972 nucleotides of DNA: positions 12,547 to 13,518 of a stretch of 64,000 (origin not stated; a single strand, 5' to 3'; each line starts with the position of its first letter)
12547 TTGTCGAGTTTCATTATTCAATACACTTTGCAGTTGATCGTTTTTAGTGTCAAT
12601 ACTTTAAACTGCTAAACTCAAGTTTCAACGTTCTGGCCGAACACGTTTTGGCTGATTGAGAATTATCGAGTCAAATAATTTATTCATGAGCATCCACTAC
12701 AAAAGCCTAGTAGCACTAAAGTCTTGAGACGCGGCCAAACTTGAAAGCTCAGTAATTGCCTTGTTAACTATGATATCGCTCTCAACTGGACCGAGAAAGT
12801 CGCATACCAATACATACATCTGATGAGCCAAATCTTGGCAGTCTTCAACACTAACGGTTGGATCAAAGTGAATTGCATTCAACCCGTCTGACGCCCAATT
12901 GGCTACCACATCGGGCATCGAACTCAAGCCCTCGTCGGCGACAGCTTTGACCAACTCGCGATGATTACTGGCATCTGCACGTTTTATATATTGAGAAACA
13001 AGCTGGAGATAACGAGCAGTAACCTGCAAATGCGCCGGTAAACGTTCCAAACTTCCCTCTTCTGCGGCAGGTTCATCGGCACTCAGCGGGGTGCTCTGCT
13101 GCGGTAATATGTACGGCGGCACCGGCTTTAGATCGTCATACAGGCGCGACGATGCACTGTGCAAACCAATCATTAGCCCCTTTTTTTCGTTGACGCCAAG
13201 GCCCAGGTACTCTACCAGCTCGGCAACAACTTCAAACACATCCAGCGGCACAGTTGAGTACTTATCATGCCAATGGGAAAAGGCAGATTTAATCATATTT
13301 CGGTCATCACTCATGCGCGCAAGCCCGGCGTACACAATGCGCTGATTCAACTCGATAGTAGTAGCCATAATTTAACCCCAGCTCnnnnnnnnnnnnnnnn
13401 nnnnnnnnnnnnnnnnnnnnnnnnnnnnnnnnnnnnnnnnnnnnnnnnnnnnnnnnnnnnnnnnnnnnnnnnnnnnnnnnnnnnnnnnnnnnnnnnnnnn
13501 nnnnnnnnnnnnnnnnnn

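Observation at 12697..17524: Ammonium transporter embedded in a CheA-like kinase / CheY / CheX operon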

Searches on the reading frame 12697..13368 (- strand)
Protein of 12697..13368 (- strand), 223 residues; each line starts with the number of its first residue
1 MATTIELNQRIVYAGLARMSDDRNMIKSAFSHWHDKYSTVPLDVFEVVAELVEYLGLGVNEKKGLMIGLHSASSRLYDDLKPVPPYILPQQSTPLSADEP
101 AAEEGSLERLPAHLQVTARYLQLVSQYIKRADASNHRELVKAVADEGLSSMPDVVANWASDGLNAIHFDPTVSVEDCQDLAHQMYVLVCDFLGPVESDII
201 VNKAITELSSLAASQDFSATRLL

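Call 3: search_protein_families(library=pfam, proteins=[window:12697-13368:-], max_evalue=0.01)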
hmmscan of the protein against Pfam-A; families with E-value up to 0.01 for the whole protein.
window:12697-13368:- (223 aa): 0 families

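Call 4: search_protein_families(library=ncbifam, proteins=[window:12697-13368:-], max_evalue=0.01)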
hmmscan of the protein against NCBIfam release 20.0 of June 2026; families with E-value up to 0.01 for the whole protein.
window:12697-13368:- (223 aa): 0 families

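Call 28: find_homologous_proteins(query=window:12697-13368:-)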
Query window:12697-13368:- (223 aa): 13 proteins with E <= 0.001 among 368 candidates.
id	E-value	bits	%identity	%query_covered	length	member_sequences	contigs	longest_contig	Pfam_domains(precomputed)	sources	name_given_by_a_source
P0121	1.2e-132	458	95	100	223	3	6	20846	-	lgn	-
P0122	1.7e-88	314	66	100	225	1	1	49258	-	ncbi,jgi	-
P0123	7.7e-83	295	61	100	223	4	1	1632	-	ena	-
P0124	1.2e-82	295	62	100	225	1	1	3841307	-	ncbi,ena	-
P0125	3.7e-80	287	61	100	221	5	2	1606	-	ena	-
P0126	2.2e-78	281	60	100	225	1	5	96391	-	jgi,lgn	-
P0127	7.1e-77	276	56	100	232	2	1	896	-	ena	-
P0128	4.0e-72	260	56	100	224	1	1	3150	-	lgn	-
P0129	1.4e-69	252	53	100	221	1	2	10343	-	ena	-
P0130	1.1e-68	249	58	92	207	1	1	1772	-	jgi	-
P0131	5.6e-66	240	53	100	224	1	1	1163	-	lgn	-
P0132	2.5e-50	189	45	98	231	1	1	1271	-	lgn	-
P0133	3.5e-50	189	44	100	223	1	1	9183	-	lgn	-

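Call 40: search_protein_representatives(alignment_id=A1)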
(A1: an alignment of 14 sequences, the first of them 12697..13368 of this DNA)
Query: 14 sequences, 223 profile positions. Proteins with E-value up to 0.001 (for the whole library): 258; up to 1e-10: 80; up to 1e-30: 36. The best 150 are listed.
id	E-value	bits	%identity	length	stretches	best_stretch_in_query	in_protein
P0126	2.1e-99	347.9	-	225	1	1-223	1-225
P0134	1.9e-80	285.9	-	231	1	1-223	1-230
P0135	5.3e-73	261.6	-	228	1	1-223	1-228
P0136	3.2e-71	255.7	-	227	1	4-223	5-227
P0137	1.2e-69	250.6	-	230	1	5-223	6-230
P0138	9.1e-66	237.9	-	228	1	1-223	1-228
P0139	4.0e-62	226.0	-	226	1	5-223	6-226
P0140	4.2e-62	225.9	-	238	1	3-220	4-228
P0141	2.3e-59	217.0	-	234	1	3-223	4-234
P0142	7.8e-59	215.2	-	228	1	5-222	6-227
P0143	3.1e-58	213.3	-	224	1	2-223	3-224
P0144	7.7e-58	212.0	-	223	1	5-223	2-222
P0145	1.1e-57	211.4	-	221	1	1-223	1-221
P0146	1.5e-57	211.0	-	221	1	6-223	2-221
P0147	1.6e-57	210.9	-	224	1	5-223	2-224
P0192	1.2e-18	83.8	-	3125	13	165-205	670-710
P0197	6.9e-14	68.2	-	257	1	6-223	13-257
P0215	3.7e-10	56.1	-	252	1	6-223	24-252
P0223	2.9e-09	53.2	-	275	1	53-223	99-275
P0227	4.0e-09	52.7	-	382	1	102-223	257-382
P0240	8.5e-08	48.3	-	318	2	100-223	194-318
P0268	1.4e-06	44.3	-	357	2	98-223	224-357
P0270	1.6e-06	44.2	-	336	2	103-222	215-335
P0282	4.7e-06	42.7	-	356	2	175-223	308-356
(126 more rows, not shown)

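Call 41: search_protein_families(library=pfam, proteins=[P0192, P0227, P0240, P0268, P0223, P0197, P0215, P0270, P0282], max_evalue=0.01)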
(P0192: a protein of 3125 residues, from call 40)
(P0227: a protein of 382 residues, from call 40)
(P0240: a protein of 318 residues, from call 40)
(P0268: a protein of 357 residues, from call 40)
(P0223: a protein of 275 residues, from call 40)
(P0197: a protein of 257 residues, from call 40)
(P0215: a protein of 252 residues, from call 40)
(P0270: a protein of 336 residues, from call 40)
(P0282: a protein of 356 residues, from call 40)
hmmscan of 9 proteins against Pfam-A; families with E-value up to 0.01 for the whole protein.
P0192 (3125 aa): 4 families
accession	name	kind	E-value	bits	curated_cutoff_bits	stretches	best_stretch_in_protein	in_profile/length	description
PF22352.2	K319L-like_PKD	-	1.1e-287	929.5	27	29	518-608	1-84/84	K319L-like, PKD domain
PF18911.6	PKD_4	-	8.3e-77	253.8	27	4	511-608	1-85/85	PKD domain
PF17963.7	Big_9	-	3.6e-15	57.1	23.6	0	2235-2332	1-89/89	Bacterial Ig domain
PF16359.11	RcsD_ABL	-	3e-09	37.4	27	0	1282-1317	29-64/103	RcsD-ABL domain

P0227 (382 aa): 0 families

P0240 (318 aa): 0 families

P0268 (357 aa): 0 families

P0223 (275 aa): 0 families

P0197 (257 aa): 0 families

P0215 (252 aa): 0 families

P0270 (336 aa): 0 families

P0282 (356 aa): 0 families

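Call 42: predict_structure(alignment_id=A1)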
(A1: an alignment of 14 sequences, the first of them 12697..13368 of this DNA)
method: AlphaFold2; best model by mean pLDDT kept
length: 223 residues; sequences in the alignment: 14
mean_pLDDT: 81.4   pTM: 0.63
mean pLDDT of the five models: 81.4, 81.0, 79.1, 77.6, 76.5
residues with pLDDT >= 90: 47; 70-90: 151; 50-70: 6; < 50: 19
segments of 3 or more residues with pLDDT < 50: 91-108
pLDDT, mean of each block of 10 residues (from residue 1): 75 89 89 83 84 89 87 81 78 34 43 90 89 86 80 84 84 91 90 89 89 86 84
secondary structure, 60 per line:
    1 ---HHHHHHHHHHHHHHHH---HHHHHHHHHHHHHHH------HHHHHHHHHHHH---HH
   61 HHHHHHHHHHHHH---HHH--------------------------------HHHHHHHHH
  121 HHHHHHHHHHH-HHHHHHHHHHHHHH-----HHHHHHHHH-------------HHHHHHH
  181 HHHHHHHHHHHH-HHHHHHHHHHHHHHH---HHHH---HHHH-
elements in order: H4-19 H23-37 H44-55 H59-73 H112-131 H133-146 H152-160 H174-192 H194-208 H212-215 H219-222

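Call 46: fold_search(model_id=the predicted structure, library=pdb)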
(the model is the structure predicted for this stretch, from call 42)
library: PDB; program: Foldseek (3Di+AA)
matches with E <= 10: 74; with E <= 0.001: 0
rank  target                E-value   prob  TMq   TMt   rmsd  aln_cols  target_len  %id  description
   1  9m9d_F                9.4e-01  0.10  0.16  0.20  26.9       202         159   18  Structural Basis of Pausing During Transcription Initiation in Mycobacterium tuberculosis (released 2026-01-14)
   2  9jpj_J                1.4e+00  0.07  0.15  0.16  18.4       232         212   14  Crystal structure of DhdR in complex with DNA (released 2024-11-06)
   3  7qh7_c                1.5e+00  0.25  0.18  0.15  13.7       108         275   14  Cryo-EM structure of the human mtLSU assembly intermediate upon MRM2 depletion - class 4 (released 2022-05-18)
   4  8u5a_A                2.6e+00  0.07  0.15  0.21  17.6       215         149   11  Improving protein expression, stability, and function with ProteinMPNN (released 2024-01-17)
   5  2a3v_B                2.6e+00  0.06  0.13  0.10  18.0       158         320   17  Structural basis for broad DNA-specificity in integron recombination (released 2006-05-02)
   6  7vg4_A                2.7e+00  0.04  0.14  0.15  18.6       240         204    9  10,5-methenyltetrahydrofolate cyclohydrolase from Methylobacterium extorquens AM1 strain (released 2022-07-06)
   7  7vg4_C                3.0e+00  0.04  0.13  0.14  18.7       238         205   11  10,5-methenyltetrahydrofolate cyclohydrolase from Methylobacterium extorquens AM1 strain (released 2022-07-06)
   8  7vp8                  3.3e+00  0.06  0.14  0.16  14.1       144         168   12  Crystal structure of ferritin from Ureaplasma urealyticum (released 2022-08-24)
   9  7qoc_B                3.8e+00  0.06  0.16  0.18  15.4       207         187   11  Se-Met derivative structure of a small alarmone hydrolase (RelH) from Corynebacterium glutamicum (released 2022-07-13)
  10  9jpj_E                3.8e+00  0.03  0.13  0.13  18.9       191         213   12  Crystal structure of DhdR in complex with DNA (released 2024-11-06)
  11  6ei9_A                3.9e+00  0.18  0.20  0.15   9.4        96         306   16  Crystal structure of E. coli tRNA-dihydrouridine synthase B (DusB) (released 2018-01-17)
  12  7qoc_A                3.9e+00  0.06  0.18  0.19  15.5       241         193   10  Se-Met derivative structure of a small alarmone hydrolase (RelH) from Corynebacterium glutamicum (released 2022-07-13)
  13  1h6i                  3.9e+00  0.04  0.16  0.16  18.4       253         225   13  A REFINED STRUCTURE OF HUMAN AQUAPORIN 1 (released 2001-12-13)
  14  6uz8_A                4.5e+00  0.03  0.16  0.07  17.7       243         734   14  Cryo-EM structure of human TRPC6 in complex with agonist AM-0883 (released 2020-03-18)
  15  4ewi_B                4.7e+00  0.08  0.14  0.29  12.0        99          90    8  Crystal structure of the NLRP4 Pyrin domain (released 2012-09-05)
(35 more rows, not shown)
